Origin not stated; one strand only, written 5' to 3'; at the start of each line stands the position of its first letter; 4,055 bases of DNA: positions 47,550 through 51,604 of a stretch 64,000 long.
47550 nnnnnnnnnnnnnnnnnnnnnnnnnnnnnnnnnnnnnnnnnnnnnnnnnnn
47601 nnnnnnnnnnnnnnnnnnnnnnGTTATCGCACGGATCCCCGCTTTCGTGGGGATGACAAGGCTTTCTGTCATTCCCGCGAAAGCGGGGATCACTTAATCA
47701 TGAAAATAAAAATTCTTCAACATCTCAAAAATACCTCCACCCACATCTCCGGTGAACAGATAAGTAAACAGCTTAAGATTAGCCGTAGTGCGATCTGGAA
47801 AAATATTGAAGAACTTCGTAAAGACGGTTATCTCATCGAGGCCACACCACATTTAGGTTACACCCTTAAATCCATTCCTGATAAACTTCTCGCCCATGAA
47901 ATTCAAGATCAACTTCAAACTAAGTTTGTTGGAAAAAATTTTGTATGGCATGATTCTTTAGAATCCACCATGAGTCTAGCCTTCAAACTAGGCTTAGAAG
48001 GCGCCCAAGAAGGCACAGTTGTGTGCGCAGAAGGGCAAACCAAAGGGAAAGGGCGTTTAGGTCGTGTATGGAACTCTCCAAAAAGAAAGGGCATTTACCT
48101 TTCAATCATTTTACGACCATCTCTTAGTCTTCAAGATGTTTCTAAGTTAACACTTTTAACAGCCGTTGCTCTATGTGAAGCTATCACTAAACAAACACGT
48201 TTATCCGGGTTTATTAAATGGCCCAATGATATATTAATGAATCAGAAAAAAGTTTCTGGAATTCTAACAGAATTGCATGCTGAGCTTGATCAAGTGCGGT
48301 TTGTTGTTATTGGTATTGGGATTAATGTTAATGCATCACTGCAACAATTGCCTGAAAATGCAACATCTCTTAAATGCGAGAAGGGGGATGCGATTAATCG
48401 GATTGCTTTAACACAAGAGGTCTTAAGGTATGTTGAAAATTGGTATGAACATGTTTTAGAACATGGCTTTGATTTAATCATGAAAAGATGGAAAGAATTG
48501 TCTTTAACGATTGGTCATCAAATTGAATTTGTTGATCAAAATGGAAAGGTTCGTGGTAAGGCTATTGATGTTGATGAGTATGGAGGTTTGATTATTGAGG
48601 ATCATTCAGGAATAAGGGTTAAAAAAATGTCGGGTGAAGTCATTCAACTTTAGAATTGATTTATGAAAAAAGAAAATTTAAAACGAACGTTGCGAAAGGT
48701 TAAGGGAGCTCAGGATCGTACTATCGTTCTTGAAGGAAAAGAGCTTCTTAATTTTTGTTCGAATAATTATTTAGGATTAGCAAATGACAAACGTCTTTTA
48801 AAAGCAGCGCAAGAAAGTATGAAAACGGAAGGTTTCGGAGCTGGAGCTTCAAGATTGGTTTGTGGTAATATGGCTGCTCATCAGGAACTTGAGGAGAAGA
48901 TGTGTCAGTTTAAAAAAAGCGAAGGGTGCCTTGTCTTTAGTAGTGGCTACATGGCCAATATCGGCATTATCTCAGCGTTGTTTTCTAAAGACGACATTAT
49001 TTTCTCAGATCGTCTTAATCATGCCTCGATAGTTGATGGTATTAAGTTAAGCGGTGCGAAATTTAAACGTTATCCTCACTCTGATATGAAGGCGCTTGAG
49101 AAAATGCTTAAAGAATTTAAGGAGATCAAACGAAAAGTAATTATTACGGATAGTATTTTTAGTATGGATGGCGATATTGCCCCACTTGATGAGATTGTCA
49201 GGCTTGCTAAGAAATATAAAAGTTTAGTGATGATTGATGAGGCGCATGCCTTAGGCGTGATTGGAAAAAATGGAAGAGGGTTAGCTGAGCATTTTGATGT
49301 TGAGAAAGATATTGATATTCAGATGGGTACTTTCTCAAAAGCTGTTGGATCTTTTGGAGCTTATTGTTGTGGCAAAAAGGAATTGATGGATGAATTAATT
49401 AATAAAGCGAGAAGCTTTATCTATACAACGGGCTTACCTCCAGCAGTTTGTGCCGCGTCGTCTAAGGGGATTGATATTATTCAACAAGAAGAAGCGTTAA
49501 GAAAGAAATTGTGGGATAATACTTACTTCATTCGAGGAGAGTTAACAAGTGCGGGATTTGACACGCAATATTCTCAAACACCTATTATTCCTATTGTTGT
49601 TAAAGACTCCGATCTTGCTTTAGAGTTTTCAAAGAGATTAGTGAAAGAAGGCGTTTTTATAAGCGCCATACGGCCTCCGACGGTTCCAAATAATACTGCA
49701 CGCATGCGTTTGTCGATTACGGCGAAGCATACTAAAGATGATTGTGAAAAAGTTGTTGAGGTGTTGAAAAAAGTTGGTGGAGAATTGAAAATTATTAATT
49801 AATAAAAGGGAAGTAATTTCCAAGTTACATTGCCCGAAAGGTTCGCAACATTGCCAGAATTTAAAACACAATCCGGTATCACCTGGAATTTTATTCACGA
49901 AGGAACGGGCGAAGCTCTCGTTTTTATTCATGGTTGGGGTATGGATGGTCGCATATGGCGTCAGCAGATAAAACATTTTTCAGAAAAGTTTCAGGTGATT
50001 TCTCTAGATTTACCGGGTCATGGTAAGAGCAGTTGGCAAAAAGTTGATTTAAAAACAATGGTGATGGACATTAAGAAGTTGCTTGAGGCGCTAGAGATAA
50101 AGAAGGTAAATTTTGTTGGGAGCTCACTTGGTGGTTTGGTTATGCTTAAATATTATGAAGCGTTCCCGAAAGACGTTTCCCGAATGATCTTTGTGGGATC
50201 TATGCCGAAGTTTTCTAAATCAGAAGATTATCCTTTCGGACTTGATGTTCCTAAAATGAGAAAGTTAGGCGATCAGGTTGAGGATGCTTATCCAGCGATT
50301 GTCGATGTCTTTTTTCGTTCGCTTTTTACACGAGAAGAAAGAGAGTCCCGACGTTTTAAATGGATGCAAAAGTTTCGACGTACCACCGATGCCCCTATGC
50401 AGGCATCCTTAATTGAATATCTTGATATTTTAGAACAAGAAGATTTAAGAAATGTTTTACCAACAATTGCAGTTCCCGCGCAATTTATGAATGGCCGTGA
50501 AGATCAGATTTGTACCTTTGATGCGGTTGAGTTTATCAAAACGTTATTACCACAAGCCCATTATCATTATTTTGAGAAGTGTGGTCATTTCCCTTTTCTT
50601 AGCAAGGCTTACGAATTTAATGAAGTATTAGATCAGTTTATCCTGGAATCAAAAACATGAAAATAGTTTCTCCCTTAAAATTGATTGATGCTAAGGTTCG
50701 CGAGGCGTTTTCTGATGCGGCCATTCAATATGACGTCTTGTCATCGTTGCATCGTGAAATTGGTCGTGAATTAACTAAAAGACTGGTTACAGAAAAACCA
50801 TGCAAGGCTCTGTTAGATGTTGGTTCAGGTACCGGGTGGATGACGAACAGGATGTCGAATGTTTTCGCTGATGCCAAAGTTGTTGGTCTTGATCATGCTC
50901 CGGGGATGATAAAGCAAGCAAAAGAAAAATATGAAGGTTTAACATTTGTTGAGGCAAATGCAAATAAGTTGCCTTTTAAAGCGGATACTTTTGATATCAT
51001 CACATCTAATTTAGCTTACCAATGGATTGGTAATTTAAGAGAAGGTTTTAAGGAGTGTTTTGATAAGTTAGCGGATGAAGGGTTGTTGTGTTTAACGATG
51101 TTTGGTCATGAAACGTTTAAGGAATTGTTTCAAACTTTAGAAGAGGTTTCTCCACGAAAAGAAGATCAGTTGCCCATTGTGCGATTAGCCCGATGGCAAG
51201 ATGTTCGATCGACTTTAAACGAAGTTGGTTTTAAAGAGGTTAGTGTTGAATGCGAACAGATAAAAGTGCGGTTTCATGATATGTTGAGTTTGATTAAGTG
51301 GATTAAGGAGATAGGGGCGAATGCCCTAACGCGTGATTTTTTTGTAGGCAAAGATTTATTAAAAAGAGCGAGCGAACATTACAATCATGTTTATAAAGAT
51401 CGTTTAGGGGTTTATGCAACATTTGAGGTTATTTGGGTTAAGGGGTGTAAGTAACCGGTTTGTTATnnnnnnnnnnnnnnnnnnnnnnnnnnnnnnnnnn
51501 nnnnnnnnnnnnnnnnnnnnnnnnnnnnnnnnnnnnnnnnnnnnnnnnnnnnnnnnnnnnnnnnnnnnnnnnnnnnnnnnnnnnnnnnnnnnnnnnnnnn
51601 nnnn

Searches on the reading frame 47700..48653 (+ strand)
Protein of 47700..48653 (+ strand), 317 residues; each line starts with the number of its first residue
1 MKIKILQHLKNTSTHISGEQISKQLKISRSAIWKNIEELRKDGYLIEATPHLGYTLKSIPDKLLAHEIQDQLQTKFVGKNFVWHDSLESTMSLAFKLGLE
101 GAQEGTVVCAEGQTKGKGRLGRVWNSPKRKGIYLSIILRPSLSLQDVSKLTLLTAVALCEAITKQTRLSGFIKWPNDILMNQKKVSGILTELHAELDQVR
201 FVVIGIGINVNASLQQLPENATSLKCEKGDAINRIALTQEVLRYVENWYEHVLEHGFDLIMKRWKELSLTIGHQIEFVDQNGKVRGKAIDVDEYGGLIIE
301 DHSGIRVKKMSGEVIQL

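Call 5: search_protein_families(library=pfam, proteins=[window:47700-48653:+], max_evalue=0.01)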
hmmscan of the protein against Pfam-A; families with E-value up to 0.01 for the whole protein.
window:47700-48653:+ (317 aa): 6 families
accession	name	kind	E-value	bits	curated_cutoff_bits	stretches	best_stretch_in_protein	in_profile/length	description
PF03099.24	BPL_LplA_LipB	-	1.1e-21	77.5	21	1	86-209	4-133/133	Biotin/lipoate A/B protein ligase family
PF08279.18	HTH_11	-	2.3e-16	59.8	25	1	4-54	4-54/55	HTH domain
PF16917.10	BPL_LplA_LipB_2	-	8.3e-09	35.7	27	1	119-265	29-182/183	Biotin/lipoate A/B protein ligase family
PF13412.12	HTH_24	-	2.1e-06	27.6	21.9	1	3-45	6-47/48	Winged helix-turn-helix DNA-binding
PF02237.23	BPL_C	-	3.4e-06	27.3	21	1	270-314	1-45/48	Biotin protein ligase C terminal domain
PF01325.25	Fe_dep_repress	-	0.0017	19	26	1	10-46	17-53/60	Iron dependent repressor, N-terminal DNA binding domain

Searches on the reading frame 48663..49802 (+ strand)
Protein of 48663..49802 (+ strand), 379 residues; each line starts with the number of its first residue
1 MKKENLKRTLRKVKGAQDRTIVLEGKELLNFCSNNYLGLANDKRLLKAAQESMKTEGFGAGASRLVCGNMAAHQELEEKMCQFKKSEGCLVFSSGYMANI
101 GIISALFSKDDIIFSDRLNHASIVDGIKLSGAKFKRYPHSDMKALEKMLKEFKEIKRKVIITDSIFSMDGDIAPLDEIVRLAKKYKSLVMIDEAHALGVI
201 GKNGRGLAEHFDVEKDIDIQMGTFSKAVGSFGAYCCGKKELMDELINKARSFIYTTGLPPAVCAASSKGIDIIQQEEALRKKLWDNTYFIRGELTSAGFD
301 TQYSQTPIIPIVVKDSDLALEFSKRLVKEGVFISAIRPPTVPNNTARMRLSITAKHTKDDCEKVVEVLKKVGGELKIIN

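Call 5: search_protein_families(library=pfam, proteins=[window:48663-49802:+], max_evalue=0.01)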
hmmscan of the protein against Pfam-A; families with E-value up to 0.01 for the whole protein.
window:48663-49802:+ (379 aa): 6 families
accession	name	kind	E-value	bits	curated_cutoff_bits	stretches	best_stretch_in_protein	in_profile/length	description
PF00155.27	Aminotran_1_2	-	2.4e-68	231.4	19.7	1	27-368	2-361/361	Aminotransferase class I and II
PF01053.26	Cys_Met_Meta_PP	-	5e-09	35.6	27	1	72-200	53-181/381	Cys/Met metabolism PLP-dependent enzyme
PF01212.27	Beta_elim_lyase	-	0.00011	22.1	27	1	67-250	28-220/288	Beta-eliminating lyase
PF01041.23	DegT_DnrJ_EryC1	-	0.00048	19.9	19.8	1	73-202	26-155/360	DegT/DnrJ/EryC1/StrS aminotransferase family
PF00266.25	Aminotran_5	-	0.00074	19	21.5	1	104-198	83-181/371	Aminotransferase class-V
PF01276.26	OKR_DC_1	-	0.00092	18.5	27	0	96-196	92-207/417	Orn/Lys/Arg decarboxylase, major domain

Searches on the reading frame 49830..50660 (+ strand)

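Call 76: search_protein_families(library=pfam, proteins=[window:49830-50660:+], max_evalue=0.00001)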
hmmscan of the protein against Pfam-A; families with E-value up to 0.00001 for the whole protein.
window:49830-50660:+ (276 aa): 4 families
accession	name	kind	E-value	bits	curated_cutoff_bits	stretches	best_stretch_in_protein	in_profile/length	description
PF00561.26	Abhydrolase_1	-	1e-32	114.2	25.8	1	29-259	2-244/245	alpha/beta hydrolase fold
PF12697.13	Abhydrolase_6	-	1.6e-19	71.9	26.3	1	30-264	1-215/217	Alpha/beta hydrolase family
PF12146.15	Hydrolase_4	-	2.3e-13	50.5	27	1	29-253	6-232/239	Serine aminopeptidase, S33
PF03096.20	Ndr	-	8.9e-06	25.1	23.3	0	46-225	48-230/283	Ndr family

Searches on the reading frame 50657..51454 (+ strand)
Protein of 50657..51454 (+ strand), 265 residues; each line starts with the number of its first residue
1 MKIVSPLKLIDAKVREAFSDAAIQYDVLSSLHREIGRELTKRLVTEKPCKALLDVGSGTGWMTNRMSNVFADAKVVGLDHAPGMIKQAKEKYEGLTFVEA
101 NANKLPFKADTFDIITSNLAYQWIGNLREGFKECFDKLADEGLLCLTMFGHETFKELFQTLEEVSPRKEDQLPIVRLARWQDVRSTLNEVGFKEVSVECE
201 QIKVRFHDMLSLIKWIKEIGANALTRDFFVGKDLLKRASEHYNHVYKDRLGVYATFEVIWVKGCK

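Call 76: search_protein_families(library=pfam, proteins=[window:50657-51454:+], max_evalue=0.00001)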
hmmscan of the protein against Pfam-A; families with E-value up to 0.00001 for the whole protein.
window:50657-51454:+ (265 aa): 6 families
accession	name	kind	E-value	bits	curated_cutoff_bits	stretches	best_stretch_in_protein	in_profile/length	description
PF08241.18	Methyltransf_11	-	9.7e-19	68.2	21.2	1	53-145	1-94/95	Methyltransferase domain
PF13649.12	Methyltransf_25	-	1.1e-17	64.9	27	1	53-142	2-97/97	Methyltransferase domain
PF13847.12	Methyltransf_31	-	5.5e-16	59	27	1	50-185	5-139/145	Methyltransferase domain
PF01209.24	Ubie_methyltran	-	7.1e-15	55.4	20.1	1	10-157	5-162/233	ubiE/COQ5 methyltransferase family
PF08242.18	Methyltransf_12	-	1.6e-11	45.2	30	1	53-144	1-98/98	Methyltransferase domain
PF13489.12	Methyltransf_23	-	1.8e-10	41.2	27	1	33-160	7-131/164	Methyltransferase domain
